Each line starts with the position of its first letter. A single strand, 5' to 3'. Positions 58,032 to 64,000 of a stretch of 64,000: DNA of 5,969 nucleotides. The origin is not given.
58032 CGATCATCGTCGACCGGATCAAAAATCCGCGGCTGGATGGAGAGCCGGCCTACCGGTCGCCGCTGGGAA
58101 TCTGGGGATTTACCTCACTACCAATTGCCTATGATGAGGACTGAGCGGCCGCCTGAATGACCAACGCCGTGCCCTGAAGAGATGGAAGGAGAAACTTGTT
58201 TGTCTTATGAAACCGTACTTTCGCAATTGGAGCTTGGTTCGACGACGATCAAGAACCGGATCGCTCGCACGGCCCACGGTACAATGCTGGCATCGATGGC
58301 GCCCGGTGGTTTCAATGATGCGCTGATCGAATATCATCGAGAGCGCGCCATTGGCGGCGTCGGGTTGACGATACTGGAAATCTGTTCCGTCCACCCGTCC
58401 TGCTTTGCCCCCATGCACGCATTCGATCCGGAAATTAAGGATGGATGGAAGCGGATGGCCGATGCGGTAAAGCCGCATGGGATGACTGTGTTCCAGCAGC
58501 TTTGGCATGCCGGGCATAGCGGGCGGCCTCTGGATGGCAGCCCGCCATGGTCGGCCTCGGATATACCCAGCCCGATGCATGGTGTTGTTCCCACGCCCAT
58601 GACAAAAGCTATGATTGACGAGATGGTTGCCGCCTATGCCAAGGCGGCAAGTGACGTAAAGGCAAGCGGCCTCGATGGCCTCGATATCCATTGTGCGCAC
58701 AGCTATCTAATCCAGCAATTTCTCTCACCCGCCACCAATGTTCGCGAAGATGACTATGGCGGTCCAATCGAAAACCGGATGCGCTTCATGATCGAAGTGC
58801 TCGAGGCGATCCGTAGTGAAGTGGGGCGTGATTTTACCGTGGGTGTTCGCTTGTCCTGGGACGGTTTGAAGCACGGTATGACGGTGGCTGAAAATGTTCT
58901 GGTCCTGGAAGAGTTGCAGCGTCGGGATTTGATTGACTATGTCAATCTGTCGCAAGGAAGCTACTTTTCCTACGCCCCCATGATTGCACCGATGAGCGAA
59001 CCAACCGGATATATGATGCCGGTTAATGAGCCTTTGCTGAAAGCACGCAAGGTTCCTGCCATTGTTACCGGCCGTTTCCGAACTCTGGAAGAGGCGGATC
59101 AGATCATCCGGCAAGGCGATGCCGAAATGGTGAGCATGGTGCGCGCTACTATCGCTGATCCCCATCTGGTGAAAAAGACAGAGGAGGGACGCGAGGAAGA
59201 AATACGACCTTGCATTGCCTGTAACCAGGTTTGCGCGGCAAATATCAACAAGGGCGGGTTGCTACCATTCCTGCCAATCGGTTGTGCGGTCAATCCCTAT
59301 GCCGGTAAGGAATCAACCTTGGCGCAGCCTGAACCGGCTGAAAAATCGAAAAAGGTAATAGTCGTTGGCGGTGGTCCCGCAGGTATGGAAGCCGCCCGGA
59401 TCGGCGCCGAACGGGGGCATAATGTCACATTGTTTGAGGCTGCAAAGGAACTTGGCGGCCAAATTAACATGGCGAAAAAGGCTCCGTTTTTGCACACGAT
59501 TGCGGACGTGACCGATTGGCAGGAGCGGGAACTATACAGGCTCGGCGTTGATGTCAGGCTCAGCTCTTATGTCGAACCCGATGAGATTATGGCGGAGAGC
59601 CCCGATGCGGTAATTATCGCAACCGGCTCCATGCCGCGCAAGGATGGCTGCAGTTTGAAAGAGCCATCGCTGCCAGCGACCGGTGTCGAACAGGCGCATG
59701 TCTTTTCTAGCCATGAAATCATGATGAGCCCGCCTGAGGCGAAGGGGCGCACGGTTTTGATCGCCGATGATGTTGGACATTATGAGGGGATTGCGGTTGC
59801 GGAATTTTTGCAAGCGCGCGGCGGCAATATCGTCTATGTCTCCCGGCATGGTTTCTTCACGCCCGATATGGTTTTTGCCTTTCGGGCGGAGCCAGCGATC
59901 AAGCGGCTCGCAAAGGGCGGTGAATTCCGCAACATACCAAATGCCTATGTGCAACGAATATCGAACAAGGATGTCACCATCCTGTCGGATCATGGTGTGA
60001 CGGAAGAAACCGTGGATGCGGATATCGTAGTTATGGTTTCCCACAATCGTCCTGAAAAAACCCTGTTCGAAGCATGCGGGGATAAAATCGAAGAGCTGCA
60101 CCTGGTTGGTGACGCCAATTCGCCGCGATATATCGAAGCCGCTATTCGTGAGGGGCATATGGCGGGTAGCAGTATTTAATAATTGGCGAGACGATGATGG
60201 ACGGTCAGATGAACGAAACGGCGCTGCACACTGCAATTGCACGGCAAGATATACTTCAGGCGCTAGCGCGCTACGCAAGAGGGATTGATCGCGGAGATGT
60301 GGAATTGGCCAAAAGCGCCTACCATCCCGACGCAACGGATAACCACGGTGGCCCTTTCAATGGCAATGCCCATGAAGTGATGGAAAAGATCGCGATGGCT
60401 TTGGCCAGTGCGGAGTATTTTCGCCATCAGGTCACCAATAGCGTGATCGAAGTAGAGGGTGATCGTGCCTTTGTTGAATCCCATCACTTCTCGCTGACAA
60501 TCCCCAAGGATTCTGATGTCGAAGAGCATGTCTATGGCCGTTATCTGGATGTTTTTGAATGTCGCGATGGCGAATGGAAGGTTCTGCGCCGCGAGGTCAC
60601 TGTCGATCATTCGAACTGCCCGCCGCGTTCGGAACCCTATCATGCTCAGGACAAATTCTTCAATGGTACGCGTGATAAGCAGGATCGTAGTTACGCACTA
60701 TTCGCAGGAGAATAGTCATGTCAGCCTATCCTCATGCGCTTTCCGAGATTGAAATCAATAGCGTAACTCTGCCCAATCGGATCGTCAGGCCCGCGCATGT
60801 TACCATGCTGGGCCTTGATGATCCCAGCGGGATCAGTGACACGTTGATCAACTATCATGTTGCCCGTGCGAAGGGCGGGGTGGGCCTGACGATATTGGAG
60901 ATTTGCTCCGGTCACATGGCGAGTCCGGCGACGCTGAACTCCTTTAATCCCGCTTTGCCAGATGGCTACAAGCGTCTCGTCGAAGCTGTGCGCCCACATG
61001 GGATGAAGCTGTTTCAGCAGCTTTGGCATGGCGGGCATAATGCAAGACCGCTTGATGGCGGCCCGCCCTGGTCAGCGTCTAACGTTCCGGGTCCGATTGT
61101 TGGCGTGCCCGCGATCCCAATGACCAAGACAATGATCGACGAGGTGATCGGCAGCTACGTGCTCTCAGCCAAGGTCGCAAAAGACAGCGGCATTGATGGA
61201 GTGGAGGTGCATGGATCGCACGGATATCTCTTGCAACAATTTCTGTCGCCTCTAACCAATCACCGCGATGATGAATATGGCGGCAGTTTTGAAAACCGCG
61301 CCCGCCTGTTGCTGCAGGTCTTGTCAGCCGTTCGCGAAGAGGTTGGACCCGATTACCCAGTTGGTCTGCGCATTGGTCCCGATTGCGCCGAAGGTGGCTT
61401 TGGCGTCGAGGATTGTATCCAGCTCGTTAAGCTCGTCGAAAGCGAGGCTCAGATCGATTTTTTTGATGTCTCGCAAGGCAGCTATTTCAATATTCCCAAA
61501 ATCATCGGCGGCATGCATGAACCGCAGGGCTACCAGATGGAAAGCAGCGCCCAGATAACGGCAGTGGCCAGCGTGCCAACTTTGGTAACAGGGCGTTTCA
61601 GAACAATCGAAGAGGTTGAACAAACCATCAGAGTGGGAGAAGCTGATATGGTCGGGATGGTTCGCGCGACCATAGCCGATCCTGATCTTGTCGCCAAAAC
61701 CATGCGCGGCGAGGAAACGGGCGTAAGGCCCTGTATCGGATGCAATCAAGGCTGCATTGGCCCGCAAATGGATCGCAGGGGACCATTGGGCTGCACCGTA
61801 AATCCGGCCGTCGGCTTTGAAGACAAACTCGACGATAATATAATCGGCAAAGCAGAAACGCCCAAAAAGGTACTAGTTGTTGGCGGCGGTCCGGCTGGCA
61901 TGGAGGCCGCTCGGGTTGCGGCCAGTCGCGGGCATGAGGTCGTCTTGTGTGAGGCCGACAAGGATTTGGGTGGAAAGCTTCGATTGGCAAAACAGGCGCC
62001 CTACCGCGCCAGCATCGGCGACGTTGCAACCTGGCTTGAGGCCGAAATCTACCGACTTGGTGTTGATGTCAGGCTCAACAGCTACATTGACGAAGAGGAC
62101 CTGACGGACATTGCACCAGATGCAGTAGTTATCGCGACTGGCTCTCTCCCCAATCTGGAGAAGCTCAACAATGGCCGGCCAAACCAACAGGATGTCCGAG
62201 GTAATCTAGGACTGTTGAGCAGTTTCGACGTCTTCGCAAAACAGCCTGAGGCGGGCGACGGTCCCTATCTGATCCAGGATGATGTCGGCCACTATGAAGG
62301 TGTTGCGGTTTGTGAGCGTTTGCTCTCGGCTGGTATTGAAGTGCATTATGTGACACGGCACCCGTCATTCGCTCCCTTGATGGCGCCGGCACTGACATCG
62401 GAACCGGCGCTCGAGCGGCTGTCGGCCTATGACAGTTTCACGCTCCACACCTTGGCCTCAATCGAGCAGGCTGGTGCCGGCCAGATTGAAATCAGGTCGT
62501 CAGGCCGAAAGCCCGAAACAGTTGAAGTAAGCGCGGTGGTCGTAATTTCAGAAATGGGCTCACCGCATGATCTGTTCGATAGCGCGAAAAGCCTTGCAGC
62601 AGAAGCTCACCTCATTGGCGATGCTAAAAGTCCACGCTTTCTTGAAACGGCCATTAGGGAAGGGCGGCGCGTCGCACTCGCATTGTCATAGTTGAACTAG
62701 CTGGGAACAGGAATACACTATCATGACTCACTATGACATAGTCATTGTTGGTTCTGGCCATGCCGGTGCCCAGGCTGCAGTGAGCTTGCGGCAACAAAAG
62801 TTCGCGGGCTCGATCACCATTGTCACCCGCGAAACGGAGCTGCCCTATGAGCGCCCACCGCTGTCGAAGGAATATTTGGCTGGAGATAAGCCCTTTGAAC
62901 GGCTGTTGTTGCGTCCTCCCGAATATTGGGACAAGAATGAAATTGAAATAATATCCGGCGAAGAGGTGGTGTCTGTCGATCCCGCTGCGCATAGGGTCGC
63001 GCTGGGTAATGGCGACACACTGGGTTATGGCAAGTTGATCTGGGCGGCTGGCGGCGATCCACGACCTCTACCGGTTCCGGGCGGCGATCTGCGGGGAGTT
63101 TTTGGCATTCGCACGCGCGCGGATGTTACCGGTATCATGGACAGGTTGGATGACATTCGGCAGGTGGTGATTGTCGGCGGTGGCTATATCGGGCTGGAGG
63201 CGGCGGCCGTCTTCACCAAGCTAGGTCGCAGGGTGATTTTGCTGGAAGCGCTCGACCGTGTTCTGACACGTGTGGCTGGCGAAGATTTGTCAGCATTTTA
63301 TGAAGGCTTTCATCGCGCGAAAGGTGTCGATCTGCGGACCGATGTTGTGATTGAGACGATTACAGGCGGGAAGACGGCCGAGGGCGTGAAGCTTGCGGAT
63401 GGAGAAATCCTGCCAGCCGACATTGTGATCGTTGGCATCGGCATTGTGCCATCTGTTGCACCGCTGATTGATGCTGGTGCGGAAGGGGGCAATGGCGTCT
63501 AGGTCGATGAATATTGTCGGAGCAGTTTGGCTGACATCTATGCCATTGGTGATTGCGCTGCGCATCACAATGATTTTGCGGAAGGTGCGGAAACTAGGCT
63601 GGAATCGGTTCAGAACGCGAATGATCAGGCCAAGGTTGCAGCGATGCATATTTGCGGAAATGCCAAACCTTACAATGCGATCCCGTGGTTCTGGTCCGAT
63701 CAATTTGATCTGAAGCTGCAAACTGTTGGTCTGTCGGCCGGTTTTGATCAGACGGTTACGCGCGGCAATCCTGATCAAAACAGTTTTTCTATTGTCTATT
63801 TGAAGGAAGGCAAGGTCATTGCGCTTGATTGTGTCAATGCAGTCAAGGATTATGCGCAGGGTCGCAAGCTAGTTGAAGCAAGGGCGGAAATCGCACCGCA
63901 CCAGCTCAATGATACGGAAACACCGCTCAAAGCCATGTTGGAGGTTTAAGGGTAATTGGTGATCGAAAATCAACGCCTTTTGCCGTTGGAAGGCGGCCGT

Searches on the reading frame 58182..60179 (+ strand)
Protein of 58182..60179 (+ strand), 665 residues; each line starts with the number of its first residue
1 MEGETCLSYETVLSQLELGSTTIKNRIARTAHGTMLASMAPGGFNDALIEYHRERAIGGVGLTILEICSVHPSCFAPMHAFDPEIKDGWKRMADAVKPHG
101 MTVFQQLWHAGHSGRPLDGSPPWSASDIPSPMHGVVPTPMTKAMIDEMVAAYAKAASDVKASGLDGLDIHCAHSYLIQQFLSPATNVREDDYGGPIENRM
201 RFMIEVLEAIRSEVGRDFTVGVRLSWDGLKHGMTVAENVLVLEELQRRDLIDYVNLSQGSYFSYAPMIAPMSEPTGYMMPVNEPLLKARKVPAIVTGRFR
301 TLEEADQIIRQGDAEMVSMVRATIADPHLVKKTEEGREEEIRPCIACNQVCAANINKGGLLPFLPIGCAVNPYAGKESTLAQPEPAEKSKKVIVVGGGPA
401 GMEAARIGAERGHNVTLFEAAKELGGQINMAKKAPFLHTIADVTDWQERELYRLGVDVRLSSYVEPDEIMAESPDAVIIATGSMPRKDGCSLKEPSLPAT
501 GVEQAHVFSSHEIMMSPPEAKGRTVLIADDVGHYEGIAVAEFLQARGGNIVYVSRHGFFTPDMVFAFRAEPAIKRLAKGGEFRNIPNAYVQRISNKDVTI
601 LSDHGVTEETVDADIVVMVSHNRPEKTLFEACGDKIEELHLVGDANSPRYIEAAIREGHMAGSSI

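Call 25: search_protein_families(library=pfam, proteins=[window:58182-60179:+], max_evalue=0.00001)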
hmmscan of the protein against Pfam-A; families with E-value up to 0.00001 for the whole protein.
window:58182-60179:+ (665 aa): 5 families
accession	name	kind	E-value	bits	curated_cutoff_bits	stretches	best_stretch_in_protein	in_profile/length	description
PF00724.26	Oxidored_FMN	-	5.9e-59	200.5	27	1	16-339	6-341/342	NADH:flavin oxidoreductase / NADH oxidase family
PF07992.20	Pyr_redox_2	-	8.7e-09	35.6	26.1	1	390-560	1-178/291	Pyridine nucleotide-disulphide oxidoreductase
PF12831.13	FAD_oxidored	-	6.1e-08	32.8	27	1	392-439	2-49/416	FAD dependent oxidoreductase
PF13450.12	NAD_binding_8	-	1e-06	29.4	21.9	1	394-429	1-36/68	NAD(P)-binding Rossmann-like domain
PF03486.20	HI0933_like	-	1.7e-06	28.1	50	1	391-431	2-42/244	HI0933-like protein Rossmann domain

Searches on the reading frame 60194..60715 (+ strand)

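Call 76: search_protein_families(library=pfam, proteins=[window:60194-60715:+], max_evalue=0.0001)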
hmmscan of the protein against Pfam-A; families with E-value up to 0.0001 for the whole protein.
window:60194-60715:+ (173 aa): 5 families
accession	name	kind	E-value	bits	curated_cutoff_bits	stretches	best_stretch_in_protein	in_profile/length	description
PF13577.12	SnoaL_4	-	3.2e-19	69.6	24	1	16-133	5-125/126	SnoaL-like domain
PF14534.12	DUF4440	-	8e-10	39.6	25.2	1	20-130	1-107/107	Domain of unknown function (DUF4440)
PF12680.13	SnoaL_2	-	2.9e-08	34.7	27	1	25-129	2-100/102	SnoaL-like domain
PF00866.24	Ring_hydroxyl_B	-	1.7e-06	28.6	27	1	71-140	70-140/144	Ring hydroxylating beta subunit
PF13474.12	SnoaL_3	-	2e-05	25.4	22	1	20-131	1-112/121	SnoaL-like domain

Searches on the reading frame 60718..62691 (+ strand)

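Call 25: search_protein_families(library=pfam, proteins=[window:60718-62691:+], max_evalue=0.00001)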
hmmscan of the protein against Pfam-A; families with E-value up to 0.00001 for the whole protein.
window:60718-62691:+ (657 aa): 7 families
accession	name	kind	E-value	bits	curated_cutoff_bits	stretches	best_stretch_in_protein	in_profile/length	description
PF00724.26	Oxidored_FMN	-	1.3e-57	196.1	27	1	11-331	6-338/342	NADH:flavin oxidoreductase / NADH oxidase family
PF07992.20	Pyr_redox_2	-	8.1e-11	42.3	26.1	1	383-493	1-123/291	Pyridine nucleotide-disulphide oxidoreductase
PF12831.13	FAD_oxidored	-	6.8e-08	32.6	27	1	385-421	2-38/416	FAD dependent oxidoreductase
PF03486.20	HI0933_like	-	3e-07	30.6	50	1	384-424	2-42/244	HI0933-like protein Rossmann domain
PF13450.12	NAD_binding_8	-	6.3e-06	26.8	21.9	0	387-422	1-36/68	NAD(P)-binding Rossmann-like domain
PF01134.28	GIDA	-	6.8e-06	25.8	22.1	0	384-447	1-59/391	Glucose inhibited division protein A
PF01266.30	DAO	-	8.8e-06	25.9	27.9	0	384-419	1-37/353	FAD dependent oxidoreductase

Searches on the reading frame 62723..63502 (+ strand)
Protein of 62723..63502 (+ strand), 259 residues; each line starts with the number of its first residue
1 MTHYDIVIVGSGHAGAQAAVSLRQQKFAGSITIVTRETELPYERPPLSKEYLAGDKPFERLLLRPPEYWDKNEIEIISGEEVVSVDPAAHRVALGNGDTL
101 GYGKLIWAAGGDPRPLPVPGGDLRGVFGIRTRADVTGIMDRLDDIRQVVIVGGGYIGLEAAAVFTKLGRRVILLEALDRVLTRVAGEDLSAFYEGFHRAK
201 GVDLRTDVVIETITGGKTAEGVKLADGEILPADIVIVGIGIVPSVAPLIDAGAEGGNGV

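Call 25: search_protein_families(library=pfam, proteins=[window:62723-63502:+], max_evalue=0.00001)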
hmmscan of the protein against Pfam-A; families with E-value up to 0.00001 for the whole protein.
window:62723-63502:+ (259 aa): 7 families
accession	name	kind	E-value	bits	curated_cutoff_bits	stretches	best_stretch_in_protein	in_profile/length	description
PF07992.20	Pyr_redox_2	-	1e-55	189.7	26.1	1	4-253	1-249/291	Pyridine nucleotide-disulphide oxidoreductase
PF00070.33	Pyr_redox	-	3.8e-21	75.8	22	1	148-226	2-81/82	Pyridine nucleotide-disulphide oxidoreductase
PF13738.12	Pyr_redox_3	-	4.9e-07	29.7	30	0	68-248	90-274/305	Pyridine nucleotide-disulphide oxidoreductase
PF13450.12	NAD_binding_8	-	1e-06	29.3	21.9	0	150-180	1-31/68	NAD(P)-binding Rossmann-like domain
PF01134.28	GIDA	-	1.3e-06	28.2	22.1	0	147-180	1-35/391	Glucose inhibited division protein A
PF01266.30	DAO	-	1.7e-06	28.2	27.9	0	148-176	2-30/353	FAD dependent oxidoreductase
PF03486.20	HI0933_like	-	2.3e-06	27.7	50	0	147-183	2-38/244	HI0933-like protein Rossmann domain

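Call 53: search_protein_families(library=ncbifam, proteins=[window:62723-63502:+], max_evalue=0.001)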
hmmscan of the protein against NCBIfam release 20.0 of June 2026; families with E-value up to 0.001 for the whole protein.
window:62723-63502:+ (259 aa): 73 families (the best 25 are shown)
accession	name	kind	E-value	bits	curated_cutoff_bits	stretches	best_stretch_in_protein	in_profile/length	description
NF042949.2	3PPDioc_HcaD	equivalog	1.1e-60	205.4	450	1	5-258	3-255/386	3-phenylpropionate/cinnamic acid dioxygenase ferredoxin--NAD(+) reductase subunit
NF007286.0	PRK09754.1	equivalog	8.7e-51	172.9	447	1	2-245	2-243/400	phenylpropionate dioxygenase ferredoxin reductase subunit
NF041682.1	ant_diox_AndAa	equivalog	6.8e-50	169.9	650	1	3-259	3-259/406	anthranilate 1,2-dioxygenase system ferredoxin--NAD(+) reductase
NF045765.1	PhenlGlyoxDHPadH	equivalog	1.2e-36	126.5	475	1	5-258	4-256/416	NADH-dependent phenylglyoxylate dehydrogenase subunit epsilon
TIGR02374.1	nitri_red_nirB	equivalog_domain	3.5e-33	115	578.35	1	6-246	1-243/794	nitrite reductase large subunit NirB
NF003437.0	PRK04965.1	equivalog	9.9e-28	97.2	392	1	4-253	3-249/378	NADH:flavorubredoxin reductase NorW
TIGR03385.1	CoA_CoA_reduc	equivalog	2.6e-27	95.7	578.8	1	6-246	2-248/439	CoA-disulfide reductase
NF007123.0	PRK09564.1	equivalog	1.1e-24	87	458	1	6-250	3-253/444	CoA-disulfide reductase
NF046103.1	NOXase_Strep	equivalog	2.8e-22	79.3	600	1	6-244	2-245/442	H2O-forming NADH oxidase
TIGR01350.1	lipoamide_DH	equivalog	3.4e-21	75.5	408.8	1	70-246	100-272/461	dihydrolipoyl dehydrogenase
NF011565.0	PRK14989.1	subfamily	3.4e-19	68.4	883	1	1-243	1-245/847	nitrite reductase large subunit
NF003585.0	PRK05249.1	equivalog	1.6e-17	63.3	465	1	69-241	105-271/464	Si-specific NAD(P)(+) transhydrogenase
NF004943.0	PRK06292.2-1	equivalog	2.7e-17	62.7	432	1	72-245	101-272/456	dihydrolipoyl dehydrogenase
NF041853.1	hythiocyan_redase_MerA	equivalog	2.3e-15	56.4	650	1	126-245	141-258/440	hypothiocyanous acid reductase MerA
NF040477.1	chlor_oxi_RclA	equivalog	6.4e-15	54.7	740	1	71-248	89-259/441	reactive chlorine resistance oxidoreductase RclA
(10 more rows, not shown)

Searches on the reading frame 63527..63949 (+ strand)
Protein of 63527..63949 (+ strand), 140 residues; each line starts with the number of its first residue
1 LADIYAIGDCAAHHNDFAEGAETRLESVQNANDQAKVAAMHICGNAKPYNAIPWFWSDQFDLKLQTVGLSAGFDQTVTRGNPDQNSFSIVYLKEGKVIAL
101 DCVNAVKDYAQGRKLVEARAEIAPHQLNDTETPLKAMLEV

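Call 76: search_protein_families(library=pfam, proteins=[window:63527-63949:+], max_evalue=0.0001)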
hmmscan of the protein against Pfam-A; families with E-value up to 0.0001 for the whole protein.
window:63527-63949:+ (140 aa): 1 family
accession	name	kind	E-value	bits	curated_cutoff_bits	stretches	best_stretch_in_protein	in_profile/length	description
PF14759.12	Reductase_C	-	6e-32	110.4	25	1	54-138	1-85/85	Reductase C-terminal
